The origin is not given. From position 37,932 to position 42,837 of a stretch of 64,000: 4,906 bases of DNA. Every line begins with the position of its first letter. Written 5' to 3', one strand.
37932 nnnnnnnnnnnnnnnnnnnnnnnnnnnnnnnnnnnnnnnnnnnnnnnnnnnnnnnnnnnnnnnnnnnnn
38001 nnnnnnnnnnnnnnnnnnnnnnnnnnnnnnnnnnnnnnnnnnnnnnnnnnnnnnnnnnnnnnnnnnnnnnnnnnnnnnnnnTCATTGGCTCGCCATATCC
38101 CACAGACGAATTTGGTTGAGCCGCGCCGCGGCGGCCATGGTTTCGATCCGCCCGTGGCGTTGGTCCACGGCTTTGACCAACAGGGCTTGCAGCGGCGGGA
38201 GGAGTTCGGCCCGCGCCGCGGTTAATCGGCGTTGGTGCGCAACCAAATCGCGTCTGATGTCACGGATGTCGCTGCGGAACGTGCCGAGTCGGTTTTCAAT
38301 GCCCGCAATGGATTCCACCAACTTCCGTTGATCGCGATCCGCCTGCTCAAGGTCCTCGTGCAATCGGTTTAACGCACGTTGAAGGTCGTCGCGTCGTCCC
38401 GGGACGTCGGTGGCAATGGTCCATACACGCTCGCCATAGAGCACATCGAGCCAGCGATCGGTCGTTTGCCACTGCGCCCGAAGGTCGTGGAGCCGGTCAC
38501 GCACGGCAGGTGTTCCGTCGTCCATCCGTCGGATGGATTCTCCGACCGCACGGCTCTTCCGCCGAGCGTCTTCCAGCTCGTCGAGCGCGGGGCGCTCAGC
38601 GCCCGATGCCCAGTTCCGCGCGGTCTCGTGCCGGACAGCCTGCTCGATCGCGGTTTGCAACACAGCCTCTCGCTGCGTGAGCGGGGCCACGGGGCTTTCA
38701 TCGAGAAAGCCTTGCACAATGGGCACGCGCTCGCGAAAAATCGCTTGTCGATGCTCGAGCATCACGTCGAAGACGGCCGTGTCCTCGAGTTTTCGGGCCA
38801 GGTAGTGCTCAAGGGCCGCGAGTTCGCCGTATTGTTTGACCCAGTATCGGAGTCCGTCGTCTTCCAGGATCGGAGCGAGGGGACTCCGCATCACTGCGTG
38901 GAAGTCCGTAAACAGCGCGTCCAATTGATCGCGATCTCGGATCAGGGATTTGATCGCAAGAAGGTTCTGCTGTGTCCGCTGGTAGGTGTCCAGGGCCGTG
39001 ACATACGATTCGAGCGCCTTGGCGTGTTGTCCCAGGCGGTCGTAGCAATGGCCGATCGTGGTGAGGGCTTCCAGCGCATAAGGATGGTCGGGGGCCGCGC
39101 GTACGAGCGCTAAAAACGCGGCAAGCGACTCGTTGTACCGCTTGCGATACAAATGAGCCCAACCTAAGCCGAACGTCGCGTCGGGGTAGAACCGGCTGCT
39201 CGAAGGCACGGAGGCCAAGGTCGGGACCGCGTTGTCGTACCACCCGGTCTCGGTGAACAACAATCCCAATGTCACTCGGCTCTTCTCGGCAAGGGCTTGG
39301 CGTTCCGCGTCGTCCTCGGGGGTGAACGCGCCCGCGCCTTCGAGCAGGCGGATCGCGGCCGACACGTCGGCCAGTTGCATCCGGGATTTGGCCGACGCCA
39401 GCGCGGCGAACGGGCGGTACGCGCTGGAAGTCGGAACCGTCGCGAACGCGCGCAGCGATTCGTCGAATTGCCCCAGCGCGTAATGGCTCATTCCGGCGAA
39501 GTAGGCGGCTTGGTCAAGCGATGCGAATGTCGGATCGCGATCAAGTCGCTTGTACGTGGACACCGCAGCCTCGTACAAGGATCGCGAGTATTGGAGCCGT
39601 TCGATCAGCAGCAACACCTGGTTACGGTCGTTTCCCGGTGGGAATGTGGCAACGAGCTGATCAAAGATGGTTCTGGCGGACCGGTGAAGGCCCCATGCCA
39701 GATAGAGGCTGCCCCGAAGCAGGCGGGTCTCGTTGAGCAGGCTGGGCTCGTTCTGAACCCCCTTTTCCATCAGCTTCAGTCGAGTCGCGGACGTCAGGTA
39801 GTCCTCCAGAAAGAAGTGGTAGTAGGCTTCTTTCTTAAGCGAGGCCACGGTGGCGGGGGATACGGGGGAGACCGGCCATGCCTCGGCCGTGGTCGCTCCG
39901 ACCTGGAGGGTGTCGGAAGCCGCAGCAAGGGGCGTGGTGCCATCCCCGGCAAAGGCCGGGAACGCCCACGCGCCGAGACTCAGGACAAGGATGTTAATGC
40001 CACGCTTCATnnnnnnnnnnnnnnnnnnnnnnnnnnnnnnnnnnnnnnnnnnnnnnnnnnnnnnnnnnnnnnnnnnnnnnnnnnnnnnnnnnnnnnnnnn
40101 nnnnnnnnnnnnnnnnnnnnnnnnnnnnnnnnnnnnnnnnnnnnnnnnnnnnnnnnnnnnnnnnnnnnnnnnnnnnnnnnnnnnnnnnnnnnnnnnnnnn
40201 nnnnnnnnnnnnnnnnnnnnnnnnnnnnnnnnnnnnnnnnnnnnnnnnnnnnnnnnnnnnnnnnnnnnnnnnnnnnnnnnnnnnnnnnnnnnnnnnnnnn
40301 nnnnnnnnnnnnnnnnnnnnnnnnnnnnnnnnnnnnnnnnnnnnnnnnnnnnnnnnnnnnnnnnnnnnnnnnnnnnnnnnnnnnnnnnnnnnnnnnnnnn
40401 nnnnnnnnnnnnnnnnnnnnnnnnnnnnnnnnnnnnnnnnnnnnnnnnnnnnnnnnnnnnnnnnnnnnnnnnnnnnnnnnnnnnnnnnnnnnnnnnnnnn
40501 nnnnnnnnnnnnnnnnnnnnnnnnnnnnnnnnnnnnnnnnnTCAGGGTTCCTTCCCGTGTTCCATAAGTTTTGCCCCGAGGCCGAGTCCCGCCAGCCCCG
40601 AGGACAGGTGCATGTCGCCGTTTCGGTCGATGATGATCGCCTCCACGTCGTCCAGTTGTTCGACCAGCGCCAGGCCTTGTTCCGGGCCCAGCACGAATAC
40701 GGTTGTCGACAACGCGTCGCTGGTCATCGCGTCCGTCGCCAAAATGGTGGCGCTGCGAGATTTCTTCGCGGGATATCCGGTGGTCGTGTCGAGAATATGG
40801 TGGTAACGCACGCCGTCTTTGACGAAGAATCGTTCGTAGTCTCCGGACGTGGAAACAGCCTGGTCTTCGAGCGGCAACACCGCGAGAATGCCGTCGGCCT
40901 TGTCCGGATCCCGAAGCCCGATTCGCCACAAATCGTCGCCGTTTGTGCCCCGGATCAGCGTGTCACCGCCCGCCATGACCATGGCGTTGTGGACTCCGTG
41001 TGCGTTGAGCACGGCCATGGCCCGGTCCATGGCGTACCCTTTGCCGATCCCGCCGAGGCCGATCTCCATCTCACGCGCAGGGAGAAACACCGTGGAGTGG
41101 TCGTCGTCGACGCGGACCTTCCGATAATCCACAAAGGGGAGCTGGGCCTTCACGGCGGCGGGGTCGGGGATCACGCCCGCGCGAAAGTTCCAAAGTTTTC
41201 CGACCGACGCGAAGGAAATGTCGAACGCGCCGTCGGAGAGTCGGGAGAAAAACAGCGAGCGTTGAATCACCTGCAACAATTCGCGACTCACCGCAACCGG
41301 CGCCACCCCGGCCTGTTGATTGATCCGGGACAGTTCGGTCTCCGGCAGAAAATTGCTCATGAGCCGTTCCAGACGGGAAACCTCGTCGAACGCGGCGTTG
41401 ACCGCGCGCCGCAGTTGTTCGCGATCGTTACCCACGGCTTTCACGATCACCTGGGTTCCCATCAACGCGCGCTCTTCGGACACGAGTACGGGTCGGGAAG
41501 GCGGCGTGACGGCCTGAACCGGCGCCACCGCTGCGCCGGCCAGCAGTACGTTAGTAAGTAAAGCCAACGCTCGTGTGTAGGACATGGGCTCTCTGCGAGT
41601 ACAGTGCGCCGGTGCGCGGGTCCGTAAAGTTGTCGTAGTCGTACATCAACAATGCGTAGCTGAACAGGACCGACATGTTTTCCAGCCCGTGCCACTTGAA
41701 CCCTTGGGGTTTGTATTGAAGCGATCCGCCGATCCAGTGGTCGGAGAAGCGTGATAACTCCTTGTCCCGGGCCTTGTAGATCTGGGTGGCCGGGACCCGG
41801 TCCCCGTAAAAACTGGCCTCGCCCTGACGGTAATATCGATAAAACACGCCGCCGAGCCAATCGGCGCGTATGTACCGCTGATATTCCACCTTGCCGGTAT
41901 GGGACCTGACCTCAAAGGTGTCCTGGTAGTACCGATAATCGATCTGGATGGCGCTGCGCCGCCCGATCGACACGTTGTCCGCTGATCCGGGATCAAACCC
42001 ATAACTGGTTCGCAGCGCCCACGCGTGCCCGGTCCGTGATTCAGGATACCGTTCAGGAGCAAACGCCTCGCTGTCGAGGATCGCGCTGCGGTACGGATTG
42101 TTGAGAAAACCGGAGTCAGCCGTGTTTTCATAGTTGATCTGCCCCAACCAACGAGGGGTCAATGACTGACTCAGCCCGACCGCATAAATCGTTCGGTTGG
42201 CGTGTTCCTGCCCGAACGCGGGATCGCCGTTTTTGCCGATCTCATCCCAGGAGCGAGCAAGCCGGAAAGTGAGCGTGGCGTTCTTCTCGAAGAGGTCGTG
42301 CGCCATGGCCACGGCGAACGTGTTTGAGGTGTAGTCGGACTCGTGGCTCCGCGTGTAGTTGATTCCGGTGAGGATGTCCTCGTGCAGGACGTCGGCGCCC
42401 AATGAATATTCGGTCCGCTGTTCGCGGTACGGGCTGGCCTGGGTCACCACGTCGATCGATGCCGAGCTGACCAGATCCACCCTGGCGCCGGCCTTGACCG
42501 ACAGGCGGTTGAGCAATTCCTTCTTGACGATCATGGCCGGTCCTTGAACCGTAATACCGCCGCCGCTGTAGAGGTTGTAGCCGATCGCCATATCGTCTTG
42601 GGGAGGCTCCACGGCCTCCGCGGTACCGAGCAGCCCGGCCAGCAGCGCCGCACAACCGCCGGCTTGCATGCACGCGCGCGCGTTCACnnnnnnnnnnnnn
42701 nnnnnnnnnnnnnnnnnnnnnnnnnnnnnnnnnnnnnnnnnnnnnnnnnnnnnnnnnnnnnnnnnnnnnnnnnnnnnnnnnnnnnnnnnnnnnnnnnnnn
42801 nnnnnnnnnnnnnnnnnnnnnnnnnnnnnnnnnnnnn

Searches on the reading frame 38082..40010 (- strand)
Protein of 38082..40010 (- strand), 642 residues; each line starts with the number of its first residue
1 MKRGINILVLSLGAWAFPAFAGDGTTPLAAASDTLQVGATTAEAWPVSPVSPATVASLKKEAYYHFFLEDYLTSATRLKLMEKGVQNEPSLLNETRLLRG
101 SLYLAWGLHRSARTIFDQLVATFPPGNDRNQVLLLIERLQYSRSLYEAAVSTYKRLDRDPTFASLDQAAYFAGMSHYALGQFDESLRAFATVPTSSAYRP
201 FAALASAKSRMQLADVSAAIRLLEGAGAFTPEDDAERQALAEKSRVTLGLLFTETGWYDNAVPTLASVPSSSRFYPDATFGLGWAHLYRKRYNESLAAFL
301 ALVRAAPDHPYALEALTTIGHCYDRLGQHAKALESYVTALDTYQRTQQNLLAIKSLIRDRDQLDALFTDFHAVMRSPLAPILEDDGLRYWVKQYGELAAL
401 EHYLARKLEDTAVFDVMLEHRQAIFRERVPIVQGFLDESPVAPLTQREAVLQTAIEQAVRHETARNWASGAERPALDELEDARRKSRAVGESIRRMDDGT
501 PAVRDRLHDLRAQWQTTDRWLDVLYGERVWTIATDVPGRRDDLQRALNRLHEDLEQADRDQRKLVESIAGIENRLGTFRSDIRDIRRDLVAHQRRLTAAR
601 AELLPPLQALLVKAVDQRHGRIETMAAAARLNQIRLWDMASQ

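Call 53: search_protein_families(library=pfam, max_evalue=0.1, proteins=[window:38082-40010:-])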
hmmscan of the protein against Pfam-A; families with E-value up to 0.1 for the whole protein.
window:38082-40010:- (642 aa): 17 families
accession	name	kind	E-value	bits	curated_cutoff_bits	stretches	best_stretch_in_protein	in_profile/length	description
PF07719.23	TPR_2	-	4.4e-13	48.7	27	2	314-341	2-29/34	Tetratricopeptide repeat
PF13181.12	TPR_8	-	2e-11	43.5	25.7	1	314-341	2-29/34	Tetratricopeptide repeat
PF13424.12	TPR_12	-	1.3e-09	38.6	30.1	1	283-344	10-76/77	Tetratricopeptide repeat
PF00515.34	TPR_1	-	3.2e-09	36.7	27.8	1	314-341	2-29/34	Tetratricopeptide repeat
PF13174.12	TPR_6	-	8.9e-08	32.7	26.3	0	277-308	1-32/33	Tetratricopeptide repeat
PF09976.15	TPR_21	-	3.9e-07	30.4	25.5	1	181-271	57-142/193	Tetratricopeptide repeat-like domain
PF12895.13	ANAPC3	-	0.00025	21.7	27.2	0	109-189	5-79/82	Anaphase-promoting complex, cyclosome, subunit 3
PF13525.12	YfiO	-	0.00085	19.6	25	0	109-180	21-93/203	Outer membrane lipoprotein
PF13432.12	TPR_16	-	0.0011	19.8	32.7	1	258-310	13-65/65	Tetratricopeptide repeat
PF14559.12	TPR_19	-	0.0022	18.7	25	0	258-316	7-65/68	Tetratricopeptide repeat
PF13428.12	TPR_14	-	0.005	17.9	23.5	0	276-316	1-41/44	Tetratricopeptide repeat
PF13512.12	TPR_18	-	0.0051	17.4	21.9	1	109-181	26-99/145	Tetratricopeptide repeat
PF20379.3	DUF6674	-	0.012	15.7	28.5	1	553-626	15-79/251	Family of unknown function (DUF6674)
PF13176.12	TPR_7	-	0.056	14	27.9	0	316-346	2-32/36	Tetratricopeptide repeat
PF24184.1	Phage_zn_bind_5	-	0.062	13.5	27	0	272-289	10-27/46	Phage zinc binding protein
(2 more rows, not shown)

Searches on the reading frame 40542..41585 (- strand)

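Call 67: search_protein_families(library=pfam, max_evalue=0.00001, proteins=[window:40542-41585:-])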
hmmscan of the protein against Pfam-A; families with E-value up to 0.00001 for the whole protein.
window:40542-41585:- (347 aa): 1 family
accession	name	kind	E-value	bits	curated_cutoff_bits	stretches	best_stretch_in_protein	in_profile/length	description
PF02424.20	ApbE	-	7e-86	288.5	25.6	1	42-318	1-266/266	ApbE family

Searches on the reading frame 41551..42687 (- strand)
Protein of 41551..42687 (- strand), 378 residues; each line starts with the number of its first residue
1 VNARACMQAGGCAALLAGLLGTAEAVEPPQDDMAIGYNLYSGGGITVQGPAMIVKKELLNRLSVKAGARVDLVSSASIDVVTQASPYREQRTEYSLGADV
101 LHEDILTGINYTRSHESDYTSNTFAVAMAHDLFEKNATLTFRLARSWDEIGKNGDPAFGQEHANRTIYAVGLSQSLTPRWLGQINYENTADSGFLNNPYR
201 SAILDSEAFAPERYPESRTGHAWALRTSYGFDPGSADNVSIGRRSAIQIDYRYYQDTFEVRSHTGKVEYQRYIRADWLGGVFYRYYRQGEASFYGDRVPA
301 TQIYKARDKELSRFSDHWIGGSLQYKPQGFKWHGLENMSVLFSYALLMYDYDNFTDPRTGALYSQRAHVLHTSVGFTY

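Call 67: search_protein_families(library=pfam, max_evalue=0.00001, proteins=[window:41551-42687:-])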
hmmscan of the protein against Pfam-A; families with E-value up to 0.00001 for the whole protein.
window:41551-42687:- (378 aa): 1 family
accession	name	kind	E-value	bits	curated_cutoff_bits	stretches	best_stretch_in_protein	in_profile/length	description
PF12094.14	DUF3570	-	8e-29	101.1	25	1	80-301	104-352/427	Protein of unknown function (DUF3570)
